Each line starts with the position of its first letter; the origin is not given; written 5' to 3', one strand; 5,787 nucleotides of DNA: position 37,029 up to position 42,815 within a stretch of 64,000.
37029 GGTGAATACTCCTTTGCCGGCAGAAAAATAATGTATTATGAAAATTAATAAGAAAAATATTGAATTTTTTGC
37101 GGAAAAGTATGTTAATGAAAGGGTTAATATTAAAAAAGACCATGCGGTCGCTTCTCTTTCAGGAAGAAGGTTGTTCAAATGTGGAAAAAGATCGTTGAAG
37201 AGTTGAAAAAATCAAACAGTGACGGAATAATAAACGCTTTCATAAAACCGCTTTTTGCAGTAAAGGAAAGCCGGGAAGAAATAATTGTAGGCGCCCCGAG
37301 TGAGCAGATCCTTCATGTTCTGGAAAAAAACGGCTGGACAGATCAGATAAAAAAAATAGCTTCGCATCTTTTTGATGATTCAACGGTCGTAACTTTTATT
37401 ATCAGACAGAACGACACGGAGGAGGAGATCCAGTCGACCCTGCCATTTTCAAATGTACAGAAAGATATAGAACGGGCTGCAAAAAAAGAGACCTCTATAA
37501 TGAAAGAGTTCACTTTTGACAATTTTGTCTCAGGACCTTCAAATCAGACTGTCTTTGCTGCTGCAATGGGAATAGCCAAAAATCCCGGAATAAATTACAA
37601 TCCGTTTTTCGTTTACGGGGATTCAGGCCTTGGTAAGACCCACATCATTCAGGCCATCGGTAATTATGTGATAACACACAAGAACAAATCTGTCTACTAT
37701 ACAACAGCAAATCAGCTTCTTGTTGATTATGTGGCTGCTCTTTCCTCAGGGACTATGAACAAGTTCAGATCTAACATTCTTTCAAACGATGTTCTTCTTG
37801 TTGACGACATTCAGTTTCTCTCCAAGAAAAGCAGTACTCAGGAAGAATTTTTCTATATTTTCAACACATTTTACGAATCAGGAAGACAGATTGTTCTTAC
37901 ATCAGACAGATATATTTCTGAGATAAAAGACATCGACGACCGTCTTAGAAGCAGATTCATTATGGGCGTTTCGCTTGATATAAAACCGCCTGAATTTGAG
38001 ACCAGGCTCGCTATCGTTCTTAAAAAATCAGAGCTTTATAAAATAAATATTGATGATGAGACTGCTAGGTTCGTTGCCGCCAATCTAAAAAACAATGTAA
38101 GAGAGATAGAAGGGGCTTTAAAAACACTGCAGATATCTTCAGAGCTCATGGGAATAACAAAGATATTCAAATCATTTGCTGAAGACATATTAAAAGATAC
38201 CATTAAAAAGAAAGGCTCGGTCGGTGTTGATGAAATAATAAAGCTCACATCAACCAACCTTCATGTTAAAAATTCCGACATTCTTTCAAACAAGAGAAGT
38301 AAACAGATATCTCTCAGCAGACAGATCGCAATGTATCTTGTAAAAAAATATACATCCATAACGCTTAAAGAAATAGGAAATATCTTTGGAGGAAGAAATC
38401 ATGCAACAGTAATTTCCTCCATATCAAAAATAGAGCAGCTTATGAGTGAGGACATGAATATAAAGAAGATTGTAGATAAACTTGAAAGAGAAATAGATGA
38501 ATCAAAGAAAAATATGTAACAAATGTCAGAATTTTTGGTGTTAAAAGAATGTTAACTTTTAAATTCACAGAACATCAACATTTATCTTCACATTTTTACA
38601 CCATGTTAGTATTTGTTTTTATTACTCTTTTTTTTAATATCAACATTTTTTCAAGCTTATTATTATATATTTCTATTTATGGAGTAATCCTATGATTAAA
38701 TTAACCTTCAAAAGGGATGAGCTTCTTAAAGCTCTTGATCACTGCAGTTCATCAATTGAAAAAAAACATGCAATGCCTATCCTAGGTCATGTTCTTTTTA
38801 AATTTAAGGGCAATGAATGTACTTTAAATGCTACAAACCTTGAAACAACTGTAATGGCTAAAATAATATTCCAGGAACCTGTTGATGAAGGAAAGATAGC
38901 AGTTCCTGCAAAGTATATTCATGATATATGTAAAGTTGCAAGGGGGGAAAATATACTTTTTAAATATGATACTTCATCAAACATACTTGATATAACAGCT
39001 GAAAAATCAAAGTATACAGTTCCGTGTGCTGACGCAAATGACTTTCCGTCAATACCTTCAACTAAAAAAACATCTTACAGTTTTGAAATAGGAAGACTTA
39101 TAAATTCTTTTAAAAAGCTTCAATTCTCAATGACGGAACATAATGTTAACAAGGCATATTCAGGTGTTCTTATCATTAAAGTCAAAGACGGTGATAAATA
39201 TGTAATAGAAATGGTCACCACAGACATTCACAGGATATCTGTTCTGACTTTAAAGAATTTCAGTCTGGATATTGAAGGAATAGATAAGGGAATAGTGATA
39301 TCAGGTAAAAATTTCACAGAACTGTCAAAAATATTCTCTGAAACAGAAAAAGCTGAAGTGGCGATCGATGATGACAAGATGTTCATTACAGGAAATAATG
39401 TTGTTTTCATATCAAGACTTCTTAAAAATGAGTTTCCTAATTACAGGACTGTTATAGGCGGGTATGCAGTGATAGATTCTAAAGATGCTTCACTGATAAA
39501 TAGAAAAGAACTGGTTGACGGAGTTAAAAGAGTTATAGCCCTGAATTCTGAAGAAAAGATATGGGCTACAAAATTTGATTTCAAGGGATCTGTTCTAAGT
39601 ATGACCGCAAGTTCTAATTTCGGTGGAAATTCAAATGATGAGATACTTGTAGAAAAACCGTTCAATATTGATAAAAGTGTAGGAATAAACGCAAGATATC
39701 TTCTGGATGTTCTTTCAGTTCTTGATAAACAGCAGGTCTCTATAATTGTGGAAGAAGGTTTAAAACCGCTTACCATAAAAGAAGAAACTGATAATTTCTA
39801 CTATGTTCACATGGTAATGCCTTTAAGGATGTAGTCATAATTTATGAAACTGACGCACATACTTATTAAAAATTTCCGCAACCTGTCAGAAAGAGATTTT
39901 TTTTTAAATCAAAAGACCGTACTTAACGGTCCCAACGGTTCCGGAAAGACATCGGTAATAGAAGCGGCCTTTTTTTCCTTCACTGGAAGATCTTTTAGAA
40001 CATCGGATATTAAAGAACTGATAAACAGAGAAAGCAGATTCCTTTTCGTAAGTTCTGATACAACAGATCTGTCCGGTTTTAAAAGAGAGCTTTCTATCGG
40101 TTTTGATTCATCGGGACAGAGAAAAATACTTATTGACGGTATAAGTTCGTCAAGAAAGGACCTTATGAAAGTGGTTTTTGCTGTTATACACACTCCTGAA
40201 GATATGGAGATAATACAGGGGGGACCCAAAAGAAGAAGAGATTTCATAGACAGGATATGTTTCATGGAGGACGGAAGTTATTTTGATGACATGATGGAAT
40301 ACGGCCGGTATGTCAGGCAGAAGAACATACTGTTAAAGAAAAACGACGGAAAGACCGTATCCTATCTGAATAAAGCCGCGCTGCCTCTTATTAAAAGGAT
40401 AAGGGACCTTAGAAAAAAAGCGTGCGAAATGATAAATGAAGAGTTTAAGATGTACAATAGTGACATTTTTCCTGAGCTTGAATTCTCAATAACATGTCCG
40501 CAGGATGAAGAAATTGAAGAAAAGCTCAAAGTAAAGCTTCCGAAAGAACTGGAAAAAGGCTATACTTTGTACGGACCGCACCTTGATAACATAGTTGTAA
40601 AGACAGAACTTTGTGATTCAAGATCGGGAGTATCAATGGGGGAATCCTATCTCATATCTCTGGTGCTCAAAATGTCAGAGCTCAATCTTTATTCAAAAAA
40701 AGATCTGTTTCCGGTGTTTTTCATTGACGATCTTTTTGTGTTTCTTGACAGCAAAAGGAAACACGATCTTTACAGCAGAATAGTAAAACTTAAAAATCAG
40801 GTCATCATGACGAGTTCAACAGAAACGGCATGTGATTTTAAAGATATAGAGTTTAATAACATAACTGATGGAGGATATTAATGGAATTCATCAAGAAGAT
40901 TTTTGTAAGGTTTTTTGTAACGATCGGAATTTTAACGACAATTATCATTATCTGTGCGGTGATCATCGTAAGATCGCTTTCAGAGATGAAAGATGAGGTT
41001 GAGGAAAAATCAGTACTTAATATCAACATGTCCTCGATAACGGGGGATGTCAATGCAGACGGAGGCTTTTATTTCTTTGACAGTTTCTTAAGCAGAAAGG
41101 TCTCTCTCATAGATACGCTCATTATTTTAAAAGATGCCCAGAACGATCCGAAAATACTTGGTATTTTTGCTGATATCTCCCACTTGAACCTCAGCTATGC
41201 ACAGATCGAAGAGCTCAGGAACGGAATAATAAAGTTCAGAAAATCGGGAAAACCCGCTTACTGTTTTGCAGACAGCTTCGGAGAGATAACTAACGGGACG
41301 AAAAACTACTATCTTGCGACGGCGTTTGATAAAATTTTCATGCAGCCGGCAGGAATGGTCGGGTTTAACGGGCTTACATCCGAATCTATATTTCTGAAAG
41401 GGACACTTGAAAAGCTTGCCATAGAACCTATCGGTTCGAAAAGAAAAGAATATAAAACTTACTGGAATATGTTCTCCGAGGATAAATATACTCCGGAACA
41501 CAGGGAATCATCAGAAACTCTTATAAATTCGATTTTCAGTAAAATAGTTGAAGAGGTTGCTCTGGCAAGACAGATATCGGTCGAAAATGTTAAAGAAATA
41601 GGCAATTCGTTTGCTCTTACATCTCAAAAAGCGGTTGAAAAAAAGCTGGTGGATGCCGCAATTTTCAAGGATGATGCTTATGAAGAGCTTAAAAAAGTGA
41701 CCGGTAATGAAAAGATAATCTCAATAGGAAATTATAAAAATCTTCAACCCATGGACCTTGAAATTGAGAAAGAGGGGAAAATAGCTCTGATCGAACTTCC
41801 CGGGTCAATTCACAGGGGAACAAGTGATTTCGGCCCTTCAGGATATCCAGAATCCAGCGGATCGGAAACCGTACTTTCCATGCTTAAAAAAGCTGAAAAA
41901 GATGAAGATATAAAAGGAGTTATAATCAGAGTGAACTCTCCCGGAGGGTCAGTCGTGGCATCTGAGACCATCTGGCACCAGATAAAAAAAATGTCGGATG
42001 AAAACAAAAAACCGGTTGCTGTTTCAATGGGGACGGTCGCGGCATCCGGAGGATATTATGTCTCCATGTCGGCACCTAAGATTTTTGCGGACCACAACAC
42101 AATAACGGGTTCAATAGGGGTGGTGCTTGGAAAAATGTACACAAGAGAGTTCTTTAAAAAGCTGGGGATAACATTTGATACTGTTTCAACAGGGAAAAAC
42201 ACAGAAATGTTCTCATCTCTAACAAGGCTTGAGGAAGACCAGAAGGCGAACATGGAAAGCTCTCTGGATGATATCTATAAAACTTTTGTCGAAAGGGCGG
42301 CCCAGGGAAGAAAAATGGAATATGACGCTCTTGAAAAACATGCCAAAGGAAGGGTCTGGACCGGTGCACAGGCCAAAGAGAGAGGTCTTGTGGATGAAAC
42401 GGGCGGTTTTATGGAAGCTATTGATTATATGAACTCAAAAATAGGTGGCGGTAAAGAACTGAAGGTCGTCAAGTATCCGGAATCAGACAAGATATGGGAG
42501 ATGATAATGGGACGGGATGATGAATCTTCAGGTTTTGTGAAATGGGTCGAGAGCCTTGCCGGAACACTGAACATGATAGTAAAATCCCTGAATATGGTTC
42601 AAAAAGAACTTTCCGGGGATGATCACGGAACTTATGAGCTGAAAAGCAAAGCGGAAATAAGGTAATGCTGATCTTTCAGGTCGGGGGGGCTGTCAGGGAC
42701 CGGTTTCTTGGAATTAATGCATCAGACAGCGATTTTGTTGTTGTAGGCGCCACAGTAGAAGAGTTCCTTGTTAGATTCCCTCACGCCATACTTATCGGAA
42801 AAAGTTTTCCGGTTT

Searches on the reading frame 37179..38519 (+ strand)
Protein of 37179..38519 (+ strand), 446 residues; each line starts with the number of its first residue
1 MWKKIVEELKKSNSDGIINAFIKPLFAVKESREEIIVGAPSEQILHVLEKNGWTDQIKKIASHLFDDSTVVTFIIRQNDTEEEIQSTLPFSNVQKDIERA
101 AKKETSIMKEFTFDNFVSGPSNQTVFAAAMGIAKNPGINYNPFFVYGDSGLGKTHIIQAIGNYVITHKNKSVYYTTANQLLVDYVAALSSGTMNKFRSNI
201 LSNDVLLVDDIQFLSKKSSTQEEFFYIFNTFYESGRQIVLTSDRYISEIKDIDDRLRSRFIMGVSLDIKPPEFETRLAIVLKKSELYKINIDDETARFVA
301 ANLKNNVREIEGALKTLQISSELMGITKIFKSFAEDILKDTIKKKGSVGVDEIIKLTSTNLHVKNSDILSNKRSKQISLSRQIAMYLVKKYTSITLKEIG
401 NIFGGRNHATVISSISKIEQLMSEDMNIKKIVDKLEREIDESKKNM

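Call 56: search_protein_families(library=pfam, proteins=[window:37179-38519:+])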
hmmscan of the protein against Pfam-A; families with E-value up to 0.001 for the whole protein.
window:37179-38519:+ (446 aa): 4 families
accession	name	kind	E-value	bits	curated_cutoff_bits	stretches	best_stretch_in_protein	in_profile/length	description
PF00308.24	Bac_DnaA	-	2.9e-58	197.1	23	1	109-266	3-161/162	Bacterial DnaA ATPAse domain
PF08299.17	Bac_DnaA_C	-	1.1e-23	83.5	31.5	1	350-418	1-69/69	Bacterial dnaA protein helix-turn-helix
PF01695.23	IstB_IS21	-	1.4e-12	48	24.1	1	145-248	97-198/238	IstB-like ATP binding protein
PF00004.35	AAA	-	2.9e-05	24.9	21.2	1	145-260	3-123/131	ATPase family associated with various cellular activities (AAA)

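Call 58: find_homologous_proteins(query=window:37179-38519:+, max_evalue=1e-40)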
Query window:37179-38519:+ (446 aa): 7997 proteins with E <= 1e-40 among 8000 candidates; the best 120 are listed.
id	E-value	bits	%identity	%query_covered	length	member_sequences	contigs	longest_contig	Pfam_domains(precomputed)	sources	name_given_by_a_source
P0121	1.5e-278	941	99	100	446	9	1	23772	PF01695.24,PF00308.25,PF08299.18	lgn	-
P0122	1.7e-246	836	85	100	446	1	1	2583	PF01695.24,PF00308.25,PF08299.18,PF00004.36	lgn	-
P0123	1.8e-216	737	76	99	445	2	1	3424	PF01695.24,PF00308.25,PF08299.18,PF00004.36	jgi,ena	-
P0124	2.5e-215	733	75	99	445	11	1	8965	PF01695.24,PF00308.25,PF08299.18,PF00004.36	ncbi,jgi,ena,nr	ncbi:MAG TPA: chromosomal replication initiator protein DnaA [bacterium]|nr:chromosomal replication 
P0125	2.6e-214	730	75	99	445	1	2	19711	PF01695.24,PF00308.25,PF08299.18,PF00004.36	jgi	jgi:chromosomal replication initiator protein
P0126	4.8e-214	729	75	99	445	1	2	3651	PF01695.24,PF00308.25,PF08299.18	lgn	-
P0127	6.7e-214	729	75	99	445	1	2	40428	PF01695.24,PF00308.25,PF08299.18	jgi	jgi:chromosomal replication initiator protein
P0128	9.5e-214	728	75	99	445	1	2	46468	PF01695.24,PF00308.25,PF08299.18,PF00004.36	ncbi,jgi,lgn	jgi:chromosomal replication initiator protein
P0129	9.6e-214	728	75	99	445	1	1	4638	PF01695.24,PF00308.25,PF08299.18,PF00004.36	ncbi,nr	ncbi:MAG TPA: chromosomal replication initiator protein DnaA [bacterium]|nr:chromosomal replication 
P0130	1.2e-213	728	75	100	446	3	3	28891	PF01695.24,PF00308.25,PF08299.18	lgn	-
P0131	1.0e-211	721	74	99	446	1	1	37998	PF01695.24,PF00308.25,PF08299.18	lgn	-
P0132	1.2e-211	721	75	99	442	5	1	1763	PF01695.24,PF00308.25,PF08299.18,PF00004.36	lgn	-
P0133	2.3e-208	710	73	99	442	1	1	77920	PF01695.24,PF00308.25,PF08299.18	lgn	-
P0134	7.7e-207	705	72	99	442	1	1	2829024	PF01695.24,PF00308.25,PF08299.18,PF00004.36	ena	-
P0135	1.1e-205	701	72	99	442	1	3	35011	PF01695.24,PF00308.25,PF08299.18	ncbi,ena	-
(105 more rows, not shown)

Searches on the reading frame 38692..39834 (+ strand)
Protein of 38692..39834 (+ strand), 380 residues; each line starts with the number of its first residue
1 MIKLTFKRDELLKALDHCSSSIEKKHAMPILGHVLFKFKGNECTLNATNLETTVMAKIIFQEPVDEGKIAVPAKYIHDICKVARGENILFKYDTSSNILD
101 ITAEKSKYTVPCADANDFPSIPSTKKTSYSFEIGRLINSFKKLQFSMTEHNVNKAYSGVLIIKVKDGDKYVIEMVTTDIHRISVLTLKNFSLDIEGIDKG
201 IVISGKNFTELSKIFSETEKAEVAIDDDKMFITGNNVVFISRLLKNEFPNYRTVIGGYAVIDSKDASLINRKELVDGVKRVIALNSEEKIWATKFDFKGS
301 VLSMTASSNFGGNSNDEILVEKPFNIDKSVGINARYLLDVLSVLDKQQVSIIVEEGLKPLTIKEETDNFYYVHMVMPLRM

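Call 56: search_protein_families(library=pfam, proteins=[window:38692-39834:+])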
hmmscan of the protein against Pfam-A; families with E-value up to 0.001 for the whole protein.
window:38692-39834:+ (380 aa): 3 families
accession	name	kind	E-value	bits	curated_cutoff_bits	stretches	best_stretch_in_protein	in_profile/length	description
PF00712.24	DNA_pol3_beta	-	9.8e-28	97.2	24.4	1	3-122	2-120/120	DNA polymerase III beta subunit, N-terminal domain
PF02767.21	DNA_pol3_beta_2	-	2.1e-19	70.3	27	1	136-250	7-116/116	DNA polymerase III beta subunit, central domain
PF02768.20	DNA_pol3_beta_3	-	4e-18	65.8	27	1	263-378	8-120/121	DNA polymerase III beta subunit, C-terminal domain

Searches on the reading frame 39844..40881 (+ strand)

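Call 56: search_protein_families(library=pfam, proteins=[window:39844-40881:+])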
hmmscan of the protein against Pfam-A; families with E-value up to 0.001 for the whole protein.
window:39844-40881:+ (345 aa): 4 families
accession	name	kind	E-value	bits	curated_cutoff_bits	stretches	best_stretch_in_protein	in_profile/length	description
PF02463.25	SMC_N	-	1.7e-17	64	40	1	3-329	2-201/220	RecF/RecN/SMC N terminal domain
PF13476.12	AAA_23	-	2.5e-09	38.5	27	1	6-234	2-154/201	AAA domain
PF13304.12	AAA_21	-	6e-08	33.5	27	1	25-69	2-59/304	AAA domain, putative AbiEii toxin, Type IV TA system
PF13175.12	AAA_15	-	2.8e-07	30.9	32.1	1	1-140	1-92/374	AAA ATPase domain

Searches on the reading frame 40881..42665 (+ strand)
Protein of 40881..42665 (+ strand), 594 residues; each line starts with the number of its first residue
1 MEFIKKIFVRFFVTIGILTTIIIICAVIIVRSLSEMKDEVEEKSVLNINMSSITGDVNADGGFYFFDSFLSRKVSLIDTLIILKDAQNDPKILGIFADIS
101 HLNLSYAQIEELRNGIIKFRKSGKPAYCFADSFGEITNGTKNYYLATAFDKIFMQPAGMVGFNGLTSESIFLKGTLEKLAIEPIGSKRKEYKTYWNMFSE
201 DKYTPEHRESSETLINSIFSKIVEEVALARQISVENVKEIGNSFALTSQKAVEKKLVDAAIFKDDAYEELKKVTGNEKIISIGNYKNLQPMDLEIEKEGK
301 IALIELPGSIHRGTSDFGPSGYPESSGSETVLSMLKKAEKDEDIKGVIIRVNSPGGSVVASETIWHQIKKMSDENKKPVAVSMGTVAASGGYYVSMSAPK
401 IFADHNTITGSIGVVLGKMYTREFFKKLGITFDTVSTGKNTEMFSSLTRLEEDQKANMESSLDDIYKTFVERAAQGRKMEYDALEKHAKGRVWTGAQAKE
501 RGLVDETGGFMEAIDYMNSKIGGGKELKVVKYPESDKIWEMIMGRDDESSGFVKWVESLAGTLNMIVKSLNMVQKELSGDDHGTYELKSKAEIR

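Call 56: search_protein_families(library=pfam, proteins=[window:40881-42665:+])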
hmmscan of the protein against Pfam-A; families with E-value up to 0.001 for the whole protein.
window:40881-42665:+ (594 aa): 4 families
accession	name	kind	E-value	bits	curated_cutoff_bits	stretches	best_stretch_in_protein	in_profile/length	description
PF01343.23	Peptidase_S49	-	1.6e-74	249.4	24.9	2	374-519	4-149/154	Peptidase family S49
PF01972.22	SDH_protease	-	3.2e-06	26.8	31.3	1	327-421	77-164/286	ClpP-like SDH-type serine proteinase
PF25145.1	NfeD1b_N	-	8.2e-06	26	40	1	336-415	24-98/189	NfeD1b, N-terminal domain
PF00574.28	CLP_protease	-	9.5e-06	26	20.2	1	328-397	30-95/182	Clp protease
